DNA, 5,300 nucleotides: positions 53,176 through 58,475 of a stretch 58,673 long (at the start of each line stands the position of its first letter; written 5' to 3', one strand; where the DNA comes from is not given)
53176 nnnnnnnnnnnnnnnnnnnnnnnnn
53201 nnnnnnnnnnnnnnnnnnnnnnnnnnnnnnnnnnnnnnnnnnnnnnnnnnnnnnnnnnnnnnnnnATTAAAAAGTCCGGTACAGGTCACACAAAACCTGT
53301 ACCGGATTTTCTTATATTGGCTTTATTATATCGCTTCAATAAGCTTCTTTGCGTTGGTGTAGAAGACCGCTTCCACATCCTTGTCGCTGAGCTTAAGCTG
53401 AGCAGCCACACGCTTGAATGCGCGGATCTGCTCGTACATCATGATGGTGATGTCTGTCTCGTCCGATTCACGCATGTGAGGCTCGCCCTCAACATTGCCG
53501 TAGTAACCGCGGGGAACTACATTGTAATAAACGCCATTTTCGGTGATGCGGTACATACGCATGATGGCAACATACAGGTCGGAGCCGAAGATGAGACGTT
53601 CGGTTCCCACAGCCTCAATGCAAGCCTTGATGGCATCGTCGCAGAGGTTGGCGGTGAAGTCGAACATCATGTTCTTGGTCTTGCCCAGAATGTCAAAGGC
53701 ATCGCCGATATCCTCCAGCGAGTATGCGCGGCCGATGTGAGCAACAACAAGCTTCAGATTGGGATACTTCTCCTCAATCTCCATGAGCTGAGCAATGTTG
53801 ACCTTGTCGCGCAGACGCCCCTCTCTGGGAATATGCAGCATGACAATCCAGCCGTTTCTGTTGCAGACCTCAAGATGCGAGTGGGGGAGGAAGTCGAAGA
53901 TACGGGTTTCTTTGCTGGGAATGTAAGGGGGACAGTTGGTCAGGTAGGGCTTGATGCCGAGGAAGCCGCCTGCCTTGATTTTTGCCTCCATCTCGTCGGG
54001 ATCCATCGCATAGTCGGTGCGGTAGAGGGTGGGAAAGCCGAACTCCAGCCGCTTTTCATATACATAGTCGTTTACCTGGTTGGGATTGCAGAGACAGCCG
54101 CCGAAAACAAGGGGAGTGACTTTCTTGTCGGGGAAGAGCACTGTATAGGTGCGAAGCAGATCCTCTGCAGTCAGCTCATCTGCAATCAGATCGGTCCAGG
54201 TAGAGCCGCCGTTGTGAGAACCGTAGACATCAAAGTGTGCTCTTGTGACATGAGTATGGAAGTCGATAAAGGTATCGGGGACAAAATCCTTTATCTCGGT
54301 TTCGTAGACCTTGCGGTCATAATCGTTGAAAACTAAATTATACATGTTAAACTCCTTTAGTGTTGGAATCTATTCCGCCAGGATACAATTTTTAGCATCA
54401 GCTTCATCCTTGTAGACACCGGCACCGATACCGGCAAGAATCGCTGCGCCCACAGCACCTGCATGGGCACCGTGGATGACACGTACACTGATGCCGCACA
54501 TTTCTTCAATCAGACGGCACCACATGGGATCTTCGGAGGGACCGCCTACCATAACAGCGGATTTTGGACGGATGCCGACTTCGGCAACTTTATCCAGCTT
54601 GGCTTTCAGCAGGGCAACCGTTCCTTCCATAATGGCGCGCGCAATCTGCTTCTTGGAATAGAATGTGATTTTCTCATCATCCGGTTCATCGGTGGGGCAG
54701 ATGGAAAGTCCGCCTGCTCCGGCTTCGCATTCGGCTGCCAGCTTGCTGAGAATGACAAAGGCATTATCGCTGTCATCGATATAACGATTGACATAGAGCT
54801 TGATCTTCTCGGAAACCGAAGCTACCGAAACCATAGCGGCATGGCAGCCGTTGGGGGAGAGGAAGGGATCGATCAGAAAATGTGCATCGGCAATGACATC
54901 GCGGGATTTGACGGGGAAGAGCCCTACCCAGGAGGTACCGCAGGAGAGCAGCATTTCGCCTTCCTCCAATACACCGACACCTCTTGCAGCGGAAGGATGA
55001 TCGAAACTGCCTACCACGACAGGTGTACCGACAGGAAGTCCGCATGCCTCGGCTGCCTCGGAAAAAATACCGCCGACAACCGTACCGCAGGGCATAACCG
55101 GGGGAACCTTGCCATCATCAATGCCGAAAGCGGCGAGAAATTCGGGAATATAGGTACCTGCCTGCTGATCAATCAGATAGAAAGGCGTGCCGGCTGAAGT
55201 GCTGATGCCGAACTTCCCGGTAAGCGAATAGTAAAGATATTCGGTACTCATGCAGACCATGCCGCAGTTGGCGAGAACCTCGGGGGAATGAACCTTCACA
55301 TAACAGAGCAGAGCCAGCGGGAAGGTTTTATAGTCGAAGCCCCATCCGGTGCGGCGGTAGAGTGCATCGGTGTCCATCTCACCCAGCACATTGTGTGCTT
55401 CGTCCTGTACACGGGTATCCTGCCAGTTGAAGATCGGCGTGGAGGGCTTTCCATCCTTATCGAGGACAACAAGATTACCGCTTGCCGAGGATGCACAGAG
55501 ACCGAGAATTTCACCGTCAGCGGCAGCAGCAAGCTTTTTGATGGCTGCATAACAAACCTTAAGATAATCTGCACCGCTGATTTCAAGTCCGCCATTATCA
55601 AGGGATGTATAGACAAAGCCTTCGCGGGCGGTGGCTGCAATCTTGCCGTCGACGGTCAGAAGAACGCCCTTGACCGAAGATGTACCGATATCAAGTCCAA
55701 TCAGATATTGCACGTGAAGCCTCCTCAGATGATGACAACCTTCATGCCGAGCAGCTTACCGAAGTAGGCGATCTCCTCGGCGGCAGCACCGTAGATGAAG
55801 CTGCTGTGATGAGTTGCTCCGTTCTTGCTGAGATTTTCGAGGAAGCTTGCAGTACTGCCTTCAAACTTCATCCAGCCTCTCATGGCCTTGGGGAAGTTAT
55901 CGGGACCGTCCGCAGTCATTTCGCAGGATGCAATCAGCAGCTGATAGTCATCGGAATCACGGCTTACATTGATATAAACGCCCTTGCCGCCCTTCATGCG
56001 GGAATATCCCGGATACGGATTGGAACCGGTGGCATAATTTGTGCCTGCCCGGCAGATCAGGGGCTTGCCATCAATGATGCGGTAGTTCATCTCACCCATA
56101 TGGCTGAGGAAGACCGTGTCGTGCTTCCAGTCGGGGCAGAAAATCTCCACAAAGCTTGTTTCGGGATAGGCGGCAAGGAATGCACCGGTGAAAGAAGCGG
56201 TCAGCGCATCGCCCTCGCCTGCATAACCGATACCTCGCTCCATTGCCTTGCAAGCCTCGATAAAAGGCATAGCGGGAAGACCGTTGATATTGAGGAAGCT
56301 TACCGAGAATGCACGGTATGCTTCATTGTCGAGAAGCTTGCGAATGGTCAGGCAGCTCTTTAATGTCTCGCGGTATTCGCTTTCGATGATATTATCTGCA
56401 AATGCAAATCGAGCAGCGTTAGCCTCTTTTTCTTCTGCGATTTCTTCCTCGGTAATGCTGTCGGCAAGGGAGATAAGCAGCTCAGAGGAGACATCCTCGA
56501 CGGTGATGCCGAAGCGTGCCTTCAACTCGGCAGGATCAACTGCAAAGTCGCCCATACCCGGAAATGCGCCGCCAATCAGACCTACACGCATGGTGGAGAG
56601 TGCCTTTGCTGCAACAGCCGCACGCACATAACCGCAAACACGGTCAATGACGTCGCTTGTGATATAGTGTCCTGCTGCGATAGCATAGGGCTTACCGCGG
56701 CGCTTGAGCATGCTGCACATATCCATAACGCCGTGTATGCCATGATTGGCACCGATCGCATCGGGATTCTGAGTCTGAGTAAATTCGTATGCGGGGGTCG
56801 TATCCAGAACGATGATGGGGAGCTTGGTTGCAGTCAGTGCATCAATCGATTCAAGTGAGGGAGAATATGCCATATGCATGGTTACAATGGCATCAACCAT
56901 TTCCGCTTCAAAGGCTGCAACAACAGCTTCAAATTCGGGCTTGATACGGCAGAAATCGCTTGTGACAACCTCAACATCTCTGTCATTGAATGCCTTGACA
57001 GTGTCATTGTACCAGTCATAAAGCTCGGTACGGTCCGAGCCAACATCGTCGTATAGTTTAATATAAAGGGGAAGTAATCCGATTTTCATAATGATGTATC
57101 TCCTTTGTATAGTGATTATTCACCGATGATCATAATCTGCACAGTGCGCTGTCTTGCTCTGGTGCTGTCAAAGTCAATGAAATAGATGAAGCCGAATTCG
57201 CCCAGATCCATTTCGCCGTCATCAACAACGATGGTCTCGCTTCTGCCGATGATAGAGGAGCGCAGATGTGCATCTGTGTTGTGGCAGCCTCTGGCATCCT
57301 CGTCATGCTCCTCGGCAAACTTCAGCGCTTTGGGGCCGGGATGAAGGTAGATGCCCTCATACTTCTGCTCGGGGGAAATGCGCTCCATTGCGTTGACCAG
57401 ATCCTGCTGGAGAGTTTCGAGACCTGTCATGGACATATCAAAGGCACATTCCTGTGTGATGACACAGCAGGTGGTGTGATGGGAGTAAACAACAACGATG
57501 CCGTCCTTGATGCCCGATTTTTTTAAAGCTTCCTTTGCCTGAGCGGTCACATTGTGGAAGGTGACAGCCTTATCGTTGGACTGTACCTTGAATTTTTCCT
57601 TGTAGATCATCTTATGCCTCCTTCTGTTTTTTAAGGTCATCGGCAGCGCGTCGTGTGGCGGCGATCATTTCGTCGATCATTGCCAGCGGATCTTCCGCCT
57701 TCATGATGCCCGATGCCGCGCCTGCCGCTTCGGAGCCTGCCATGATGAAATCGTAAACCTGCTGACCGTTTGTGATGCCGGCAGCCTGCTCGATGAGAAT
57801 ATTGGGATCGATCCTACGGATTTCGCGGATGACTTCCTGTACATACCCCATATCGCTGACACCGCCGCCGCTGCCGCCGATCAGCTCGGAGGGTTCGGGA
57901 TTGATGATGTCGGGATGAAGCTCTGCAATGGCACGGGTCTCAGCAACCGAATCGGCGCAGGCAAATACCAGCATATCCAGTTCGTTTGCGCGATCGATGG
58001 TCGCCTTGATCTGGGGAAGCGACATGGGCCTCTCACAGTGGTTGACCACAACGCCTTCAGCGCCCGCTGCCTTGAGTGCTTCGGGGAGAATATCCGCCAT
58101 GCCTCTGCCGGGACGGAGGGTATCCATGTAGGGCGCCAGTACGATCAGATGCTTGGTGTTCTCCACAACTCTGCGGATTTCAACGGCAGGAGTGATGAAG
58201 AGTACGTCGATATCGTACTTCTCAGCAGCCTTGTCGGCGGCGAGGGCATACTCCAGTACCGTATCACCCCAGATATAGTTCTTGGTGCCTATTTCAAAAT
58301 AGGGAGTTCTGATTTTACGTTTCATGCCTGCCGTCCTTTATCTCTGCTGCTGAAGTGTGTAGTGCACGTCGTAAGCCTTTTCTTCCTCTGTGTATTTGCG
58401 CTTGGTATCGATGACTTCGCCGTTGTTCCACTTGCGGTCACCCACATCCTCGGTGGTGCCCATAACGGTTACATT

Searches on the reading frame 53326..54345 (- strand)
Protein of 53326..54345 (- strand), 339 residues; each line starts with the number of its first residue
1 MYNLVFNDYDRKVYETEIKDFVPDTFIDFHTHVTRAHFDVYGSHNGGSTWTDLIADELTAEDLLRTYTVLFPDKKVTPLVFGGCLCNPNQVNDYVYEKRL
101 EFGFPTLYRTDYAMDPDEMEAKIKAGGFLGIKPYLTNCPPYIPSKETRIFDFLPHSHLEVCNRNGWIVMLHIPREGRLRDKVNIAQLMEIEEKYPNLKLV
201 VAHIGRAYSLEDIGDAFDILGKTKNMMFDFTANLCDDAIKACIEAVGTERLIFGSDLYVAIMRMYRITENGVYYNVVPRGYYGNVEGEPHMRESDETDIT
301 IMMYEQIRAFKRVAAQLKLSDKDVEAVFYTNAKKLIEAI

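Call 87: search_protein_families(library=pfam, proteins=[window:53326-54345:-], max_evalue=0.00001)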
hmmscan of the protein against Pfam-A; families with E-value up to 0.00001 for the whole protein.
window:53326-54345:- (339 aa): 1 family
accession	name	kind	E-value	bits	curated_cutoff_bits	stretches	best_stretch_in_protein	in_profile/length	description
PF04909.20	Amidohydro_2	-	3.4e-18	66.9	26.4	1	116-335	95-286/289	Amidohydrolase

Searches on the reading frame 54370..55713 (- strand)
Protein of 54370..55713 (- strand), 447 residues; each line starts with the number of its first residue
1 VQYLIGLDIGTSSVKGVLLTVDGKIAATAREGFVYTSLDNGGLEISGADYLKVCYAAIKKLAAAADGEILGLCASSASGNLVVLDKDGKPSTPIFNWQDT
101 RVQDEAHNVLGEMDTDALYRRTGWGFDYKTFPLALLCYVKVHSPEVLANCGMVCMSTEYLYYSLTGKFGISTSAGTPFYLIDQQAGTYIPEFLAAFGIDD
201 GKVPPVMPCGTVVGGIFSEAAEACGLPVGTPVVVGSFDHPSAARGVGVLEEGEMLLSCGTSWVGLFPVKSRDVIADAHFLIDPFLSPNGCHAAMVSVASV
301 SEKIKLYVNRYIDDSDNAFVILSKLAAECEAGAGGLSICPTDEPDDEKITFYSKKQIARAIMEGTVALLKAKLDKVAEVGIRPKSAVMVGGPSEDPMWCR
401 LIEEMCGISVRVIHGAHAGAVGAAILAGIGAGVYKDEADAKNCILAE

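Call 87: search_protein_families(library=pfam, proteins=[window:54370-55713:-], max_evalue=0.00001)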
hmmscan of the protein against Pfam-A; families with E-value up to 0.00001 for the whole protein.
window:54370-55713:- (447 aa): 3 families
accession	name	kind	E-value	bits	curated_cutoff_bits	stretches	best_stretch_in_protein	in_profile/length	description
PF00370.27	FGGY_N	-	3.4e-37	128.8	28.8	1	3-243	1-243/245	FGGY family of carbohydrate kinases, N-terminal domain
PF02782.22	FGGY_C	-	4.4e-12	46.6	27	1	354-430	120-197/198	FGGY family of carbohydrate kinases, C-terminal domain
PF01869.26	BcrAD_BadFG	-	6.4e-06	26.3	31.5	0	349-427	186-271/271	BadF/BadG/BcrA/BcrD ATPase family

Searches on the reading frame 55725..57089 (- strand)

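Call 87: search_protein_families(library=pfam, proteins=[window:55725-57089:-], max_evalue=0.00001)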
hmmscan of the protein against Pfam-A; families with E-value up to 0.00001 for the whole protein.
window:55725-57089:- (454 aa): 2 families
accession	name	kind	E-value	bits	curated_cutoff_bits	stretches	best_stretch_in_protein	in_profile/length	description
PF24856.1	AraA_central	-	6.9e-13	49.7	24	1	187-301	20-139/148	L-arabinose isomerase central domain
PF11762.14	Arabinose_Iso_C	-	2.5e-07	31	25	1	311-449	2-143/144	L-arabinose isomerase C-terminal domain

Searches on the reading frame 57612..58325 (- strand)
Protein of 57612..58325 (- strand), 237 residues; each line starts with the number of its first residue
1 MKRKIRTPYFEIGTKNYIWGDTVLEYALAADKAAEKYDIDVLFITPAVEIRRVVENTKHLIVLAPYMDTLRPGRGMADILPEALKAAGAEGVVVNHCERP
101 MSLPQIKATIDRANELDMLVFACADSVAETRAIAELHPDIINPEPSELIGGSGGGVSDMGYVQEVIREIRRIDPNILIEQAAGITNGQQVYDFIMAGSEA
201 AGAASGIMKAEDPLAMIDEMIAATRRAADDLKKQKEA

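Call 87: search_protein_families(library=pfam, proteins=[window:57612-58325:-], max_evalue=0.00001)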
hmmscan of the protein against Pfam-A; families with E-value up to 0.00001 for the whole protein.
window:57612-58325:- (237 aa): 1 family
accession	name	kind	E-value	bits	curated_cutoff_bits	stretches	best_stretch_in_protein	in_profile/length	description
PF00121.24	TIM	-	2.8e-11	43.8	20.1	1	30-188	24-213/245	Triosephosphate isomerase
